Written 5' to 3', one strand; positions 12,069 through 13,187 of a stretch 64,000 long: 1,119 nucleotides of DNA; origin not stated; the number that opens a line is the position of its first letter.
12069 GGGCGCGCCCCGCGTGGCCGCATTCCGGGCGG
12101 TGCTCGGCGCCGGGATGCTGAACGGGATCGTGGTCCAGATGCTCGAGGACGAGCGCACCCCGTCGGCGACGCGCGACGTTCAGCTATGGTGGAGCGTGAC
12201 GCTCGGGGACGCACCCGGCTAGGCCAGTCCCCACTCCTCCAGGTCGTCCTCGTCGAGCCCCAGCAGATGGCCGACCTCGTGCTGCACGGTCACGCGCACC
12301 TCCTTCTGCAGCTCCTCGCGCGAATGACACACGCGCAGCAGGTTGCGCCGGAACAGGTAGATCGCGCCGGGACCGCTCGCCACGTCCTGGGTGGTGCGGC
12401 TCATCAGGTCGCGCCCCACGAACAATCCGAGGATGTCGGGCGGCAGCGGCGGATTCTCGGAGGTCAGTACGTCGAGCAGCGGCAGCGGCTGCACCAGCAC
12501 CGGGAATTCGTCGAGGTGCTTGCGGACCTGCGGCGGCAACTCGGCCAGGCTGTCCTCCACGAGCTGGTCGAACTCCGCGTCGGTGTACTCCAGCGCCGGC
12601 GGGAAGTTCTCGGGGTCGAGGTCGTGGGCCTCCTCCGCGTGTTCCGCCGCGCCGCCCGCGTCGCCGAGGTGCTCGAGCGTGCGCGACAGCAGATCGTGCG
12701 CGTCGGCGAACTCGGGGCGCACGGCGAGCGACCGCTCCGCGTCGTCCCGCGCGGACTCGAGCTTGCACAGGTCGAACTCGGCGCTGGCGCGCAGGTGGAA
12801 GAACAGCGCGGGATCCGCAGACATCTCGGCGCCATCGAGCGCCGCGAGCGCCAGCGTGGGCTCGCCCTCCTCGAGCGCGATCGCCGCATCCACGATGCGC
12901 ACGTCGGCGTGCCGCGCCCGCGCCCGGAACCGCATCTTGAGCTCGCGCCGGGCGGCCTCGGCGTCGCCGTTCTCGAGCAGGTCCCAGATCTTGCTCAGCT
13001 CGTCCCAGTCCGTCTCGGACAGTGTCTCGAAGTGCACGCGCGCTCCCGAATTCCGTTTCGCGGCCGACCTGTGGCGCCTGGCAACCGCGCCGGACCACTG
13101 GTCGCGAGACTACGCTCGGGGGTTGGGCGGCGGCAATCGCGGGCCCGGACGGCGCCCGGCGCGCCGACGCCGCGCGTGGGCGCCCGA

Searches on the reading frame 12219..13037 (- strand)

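Call 52: search_protein_families(library=pfam, proteins=[window:12219-13037:-], max_evalue=0.0001)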
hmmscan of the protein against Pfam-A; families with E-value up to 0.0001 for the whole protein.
window:12219-13037:- (272 aa): 3 families
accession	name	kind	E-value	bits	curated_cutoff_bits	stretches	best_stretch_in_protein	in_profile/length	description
PF06262.17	Zincin_1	-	2.5e-23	82.3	22.4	1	176-269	2-95/97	Zincin-like metallopeptidase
PF07719.23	TPR_2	-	1.6e-05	25.1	27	0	111-144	1-34/34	Tetratricopeptide repeat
PF13432.12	TPR_16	-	5.1e-05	24.1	32.7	0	83-144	3-64/65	Tetratricopeptide repeat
